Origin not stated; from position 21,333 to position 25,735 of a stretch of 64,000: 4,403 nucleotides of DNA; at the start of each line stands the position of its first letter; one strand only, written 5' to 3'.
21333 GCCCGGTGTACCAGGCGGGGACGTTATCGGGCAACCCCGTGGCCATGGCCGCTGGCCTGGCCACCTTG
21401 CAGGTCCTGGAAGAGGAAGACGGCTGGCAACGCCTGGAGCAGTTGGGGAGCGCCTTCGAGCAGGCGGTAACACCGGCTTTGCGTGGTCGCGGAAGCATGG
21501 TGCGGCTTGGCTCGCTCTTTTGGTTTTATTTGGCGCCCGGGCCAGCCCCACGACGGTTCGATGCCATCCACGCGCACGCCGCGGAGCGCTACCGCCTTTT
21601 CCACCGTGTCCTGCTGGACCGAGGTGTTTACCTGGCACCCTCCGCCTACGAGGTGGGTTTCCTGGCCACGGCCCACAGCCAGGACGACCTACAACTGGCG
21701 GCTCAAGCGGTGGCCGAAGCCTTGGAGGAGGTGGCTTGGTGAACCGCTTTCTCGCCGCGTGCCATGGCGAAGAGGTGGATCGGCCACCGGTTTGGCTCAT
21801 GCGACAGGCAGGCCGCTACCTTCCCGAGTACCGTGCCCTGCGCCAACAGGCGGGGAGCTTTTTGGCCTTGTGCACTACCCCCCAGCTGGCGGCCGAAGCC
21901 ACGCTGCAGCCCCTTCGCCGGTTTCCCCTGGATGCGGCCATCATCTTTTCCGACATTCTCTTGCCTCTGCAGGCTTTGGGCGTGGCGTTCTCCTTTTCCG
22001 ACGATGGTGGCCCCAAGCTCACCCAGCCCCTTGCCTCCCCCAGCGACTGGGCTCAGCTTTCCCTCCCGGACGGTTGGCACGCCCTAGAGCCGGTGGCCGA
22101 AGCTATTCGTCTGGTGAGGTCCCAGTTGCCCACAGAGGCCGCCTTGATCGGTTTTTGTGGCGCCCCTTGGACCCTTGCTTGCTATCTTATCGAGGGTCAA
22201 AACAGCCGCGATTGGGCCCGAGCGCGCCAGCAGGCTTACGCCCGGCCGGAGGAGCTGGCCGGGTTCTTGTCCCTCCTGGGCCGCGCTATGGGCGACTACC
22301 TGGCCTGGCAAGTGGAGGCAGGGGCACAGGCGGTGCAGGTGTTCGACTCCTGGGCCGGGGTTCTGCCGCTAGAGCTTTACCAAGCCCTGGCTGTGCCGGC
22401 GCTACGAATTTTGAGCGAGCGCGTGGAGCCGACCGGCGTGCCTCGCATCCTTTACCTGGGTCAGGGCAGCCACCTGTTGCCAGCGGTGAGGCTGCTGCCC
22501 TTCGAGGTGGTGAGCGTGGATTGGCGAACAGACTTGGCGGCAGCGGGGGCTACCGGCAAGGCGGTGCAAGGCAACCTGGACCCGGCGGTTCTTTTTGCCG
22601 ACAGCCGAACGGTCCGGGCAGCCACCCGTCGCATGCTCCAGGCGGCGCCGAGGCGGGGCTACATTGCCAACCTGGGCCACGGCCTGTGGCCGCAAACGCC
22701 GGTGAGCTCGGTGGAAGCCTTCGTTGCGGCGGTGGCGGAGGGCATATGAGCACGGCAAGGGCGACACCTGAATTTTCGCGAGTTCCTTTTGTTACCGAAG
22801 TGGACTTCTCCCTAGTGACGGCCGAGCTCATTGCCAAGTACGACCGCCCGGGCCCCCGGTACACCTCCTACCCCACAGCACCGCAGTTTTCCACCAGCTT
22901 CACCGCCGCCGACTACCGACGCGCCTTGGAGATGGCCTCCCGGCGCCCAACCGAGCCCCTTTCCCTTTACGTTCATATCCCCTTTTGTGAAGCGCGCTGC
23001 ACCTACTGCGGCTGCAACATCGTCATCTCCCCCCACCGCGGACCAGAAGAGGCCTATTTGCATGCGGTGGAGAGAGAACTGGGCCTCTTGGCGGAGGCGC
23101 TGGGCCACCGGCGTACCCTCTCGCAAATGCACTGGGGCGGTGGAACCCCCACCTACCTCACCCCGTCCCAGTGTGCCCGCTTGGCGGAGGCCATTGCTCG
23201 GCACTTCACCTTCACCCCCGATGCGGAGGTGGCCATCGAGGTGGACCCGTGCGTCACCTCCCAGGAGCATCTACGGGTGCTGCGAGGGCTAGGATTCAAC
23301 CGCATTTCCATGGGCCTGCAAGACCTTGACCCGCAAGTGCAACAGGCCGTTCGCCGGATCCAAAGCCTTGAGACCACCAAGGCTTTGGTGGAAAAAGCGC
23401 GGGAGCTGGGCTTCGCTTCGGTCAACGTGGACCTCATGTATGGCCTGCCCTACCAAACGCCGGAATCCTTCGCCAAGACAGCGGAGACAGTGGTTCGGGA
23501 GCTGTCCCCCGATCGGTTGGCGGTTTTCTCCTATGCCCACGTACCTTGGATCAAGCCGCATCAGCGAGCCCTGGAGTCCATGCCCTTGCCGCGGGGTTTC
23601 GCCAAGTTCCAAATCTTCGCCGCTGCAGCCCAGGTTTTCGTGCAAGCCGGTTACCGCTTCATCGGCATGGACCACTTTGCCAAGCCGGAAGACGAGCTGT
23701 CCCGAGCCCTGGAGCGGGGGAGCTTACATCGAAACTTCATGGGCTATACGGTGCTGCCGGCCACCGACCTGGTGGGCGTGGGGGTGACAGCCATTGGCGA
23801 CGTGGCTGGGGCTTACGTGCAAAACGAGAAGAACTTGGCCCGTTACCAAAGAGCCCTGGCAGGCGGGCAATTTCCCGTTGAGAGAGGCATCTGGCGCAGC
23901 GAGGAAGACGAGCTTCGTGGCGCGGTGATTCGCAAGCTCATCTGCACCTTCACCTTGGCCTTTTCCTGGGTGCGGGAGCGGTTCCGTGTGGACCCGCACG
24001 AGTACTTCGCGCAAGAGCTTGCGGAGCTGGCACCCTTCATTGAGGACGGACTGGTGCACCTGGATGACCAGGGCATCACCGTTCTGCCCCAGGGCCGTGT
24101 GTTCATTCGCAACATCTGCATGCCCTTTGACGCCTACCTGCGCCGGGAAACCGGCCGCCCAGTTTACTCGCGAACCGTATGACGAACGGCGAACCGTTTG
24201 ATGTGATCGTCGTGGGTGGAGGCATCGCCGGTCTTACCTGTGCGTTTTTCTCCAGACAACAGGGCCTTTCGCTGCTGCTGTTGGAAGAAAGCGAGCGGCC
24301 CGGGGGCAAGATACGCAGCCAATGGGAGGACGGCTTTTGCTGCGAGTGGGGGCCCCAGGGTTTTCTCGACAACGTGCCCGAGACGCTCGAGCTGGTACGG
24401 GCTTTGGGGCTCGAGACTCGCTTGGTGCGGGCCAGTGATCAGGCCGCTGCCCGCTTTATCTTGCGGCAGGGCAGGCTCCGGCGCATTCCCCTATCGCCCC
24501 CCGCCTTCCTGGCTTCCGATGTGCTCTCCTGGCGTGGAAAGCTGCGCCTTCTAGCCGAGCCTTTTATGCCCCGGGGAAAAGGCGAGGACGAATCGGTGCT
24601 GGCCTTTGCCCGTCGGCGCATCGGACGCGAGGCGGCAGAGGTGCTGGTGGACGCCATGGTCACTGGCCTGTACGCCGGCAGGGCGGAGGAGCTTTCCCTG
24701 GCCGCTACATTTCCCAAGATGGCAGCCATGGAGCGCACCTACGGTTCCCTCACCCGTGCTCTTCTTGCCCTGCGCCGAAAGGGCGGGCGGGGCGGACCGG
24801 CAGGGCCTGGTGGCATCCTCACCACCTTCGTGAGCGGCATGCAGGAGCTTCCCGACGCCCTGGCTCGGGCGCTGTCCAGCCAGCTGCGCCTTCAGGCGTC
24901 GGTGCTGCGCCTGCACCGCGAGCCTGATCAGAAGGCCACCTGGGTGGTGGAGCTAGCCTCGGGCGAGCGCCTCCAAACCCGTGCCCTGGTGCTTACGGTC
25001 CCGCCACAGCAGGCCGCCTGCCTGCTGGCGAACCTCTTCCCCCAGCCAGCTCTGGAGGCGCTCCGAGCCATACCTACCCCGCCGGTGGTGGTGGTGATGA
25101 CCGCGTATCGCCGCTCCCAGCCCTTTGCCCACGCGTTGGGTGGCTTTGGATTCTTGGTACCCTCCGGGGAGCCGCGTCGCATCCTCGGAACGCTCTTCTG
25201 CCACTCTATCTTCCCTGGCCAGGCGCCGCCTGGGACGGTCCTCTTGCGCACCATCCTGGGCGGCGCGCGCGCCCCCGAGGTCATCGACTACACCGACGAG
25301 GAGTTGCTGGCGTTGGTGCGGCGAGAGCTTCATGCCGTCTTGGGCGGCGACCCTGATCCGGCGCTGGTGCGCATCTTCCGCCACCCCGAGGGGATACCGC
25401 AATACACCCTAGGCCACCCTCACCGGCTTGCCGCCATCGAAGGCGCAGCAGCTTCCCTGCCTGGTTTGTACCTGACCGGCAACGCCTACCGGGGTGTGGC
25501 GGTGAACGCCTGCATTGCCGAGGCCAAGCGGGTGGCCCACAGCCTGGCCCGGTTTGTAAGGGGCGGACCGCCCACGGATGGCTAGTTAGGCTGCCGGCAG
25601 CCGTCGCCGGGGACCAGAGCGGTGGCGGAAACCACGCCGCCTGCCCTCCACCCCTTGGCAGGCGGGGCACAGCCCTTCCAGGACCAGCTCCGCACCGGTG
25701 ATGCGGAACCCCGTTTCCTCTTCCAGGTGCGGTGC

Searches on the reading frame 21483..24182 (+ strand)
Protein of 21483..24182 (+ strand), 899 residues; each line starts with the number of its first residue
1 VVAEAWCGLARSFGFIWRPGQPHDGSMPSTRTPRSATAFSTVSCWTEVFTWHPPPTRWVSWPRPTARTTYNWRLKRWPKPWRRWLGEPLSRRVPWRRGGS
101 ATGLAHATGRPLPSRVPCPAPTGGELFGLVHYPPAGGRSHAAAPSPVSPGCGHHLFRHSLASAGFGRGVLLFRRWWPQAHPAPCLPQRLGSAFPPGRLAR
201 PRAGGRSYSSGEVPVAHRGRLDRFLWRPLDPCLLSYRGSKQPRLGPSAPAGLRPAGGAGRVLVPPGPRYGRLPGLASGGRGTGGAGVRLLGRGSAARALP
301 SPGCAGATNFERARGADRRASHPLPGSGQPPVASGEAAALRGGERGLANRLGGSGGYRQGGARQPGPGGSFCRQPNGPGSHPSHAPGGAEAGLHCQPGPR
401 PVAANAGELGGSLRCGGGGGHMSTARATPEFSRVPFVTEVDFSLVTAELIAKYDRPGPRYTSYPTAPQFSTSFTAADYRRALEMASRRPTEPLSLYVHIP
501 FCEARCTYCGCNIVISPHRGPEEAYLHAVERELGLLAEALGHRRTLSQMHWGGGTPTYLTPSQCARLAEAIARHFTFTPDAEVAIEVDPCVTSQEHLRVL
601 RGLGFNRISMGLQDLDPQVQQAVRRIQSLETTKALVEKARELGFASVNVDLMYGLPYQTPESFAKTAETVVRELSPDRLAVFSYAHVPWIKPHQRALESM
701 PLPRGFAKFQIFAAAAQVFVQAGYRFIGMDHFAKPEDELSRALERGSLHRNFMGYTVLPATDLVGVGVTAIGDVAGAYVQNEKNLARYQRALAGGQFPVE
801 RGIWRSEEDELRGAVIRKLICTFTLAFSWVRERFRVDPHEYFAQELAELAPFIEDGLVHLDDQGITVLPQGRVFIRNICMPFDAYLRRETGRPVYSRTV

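Call 70: search_protein_families(library=pfam, proteins=[window:21483-24182:+], max_evalue=0.00001)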
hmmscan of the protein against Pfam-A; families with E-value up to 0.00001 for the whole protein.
window:21483-24182:+ (899 aa): 2 families
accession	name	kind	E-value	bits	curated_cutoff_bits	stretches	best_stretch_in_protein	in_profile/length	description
PF04055.27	Radical_SAM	-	2.3e-26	93.4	29.5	1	496-669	1-165/166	Radical SAM superfamily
PF06969.22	HemN_C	-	5e-08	33.3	24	1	806-874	2-67/67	HemN C-terminal domain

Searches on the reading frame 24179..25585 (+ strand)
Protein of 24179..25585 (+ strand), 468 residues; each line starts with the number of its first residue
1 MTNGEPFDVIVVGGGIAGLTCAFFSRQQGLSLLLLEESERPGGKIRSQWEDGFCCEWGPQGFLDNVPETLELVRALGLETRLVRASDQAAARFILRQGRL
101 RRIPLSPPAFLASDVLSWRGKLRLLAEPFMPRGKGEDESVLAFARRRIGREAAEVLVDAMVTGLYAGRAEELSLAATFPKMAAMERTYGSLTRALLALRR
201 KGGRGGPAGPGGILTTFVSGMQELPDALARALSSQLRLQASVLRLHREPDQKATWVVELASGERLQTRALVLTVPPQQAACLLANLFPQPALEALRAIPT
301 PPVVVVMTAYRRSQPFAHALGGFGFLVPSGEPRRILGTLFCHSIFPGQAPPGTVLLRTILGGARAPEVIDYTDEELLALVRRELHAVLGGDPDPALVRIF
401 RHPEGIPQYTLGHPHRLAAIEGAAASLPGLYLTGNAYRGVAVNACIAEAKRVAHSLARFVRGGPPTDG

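Call 70: search_protein_families(library=pfam, proteins=[window:24179-25585:+], max_evalue=0.00001)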
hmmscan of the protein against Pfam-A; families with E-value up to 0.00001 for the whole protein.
window:24179-25585:+ (468 aa): 6 families
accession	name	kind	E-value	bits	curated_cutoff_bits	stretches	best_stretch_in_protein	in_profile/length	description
PF01593.30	Amino_oxidase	-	9.5e-60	203.5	19.8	1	16-454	1-440/443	Flavin containing amine oxidoreductase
PF13450.12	NAD_binding_8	-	1.8e-13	51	21.9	1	11-74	1-66/68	NAD(P)-binding Rossmann-like domain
PF01266.30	DAO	-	1.7e-08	34.9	27.9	1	8-43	1-37/353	FAD dependent oxidoreductase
PF00890.30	FAD_binding_2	-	2.7e-07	30.6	20.4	1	8-49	1-40/414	FAD binding domain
PF12831.13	FAD_oxidored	-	3.6e-07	30.3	27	1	8-57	1-50/416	FAD dependent oxidoreductase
PF03486.20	HI0933_like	-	3.5e-06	27.1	50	0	8-46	2-40/244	HI0933-like protein Rossmann domain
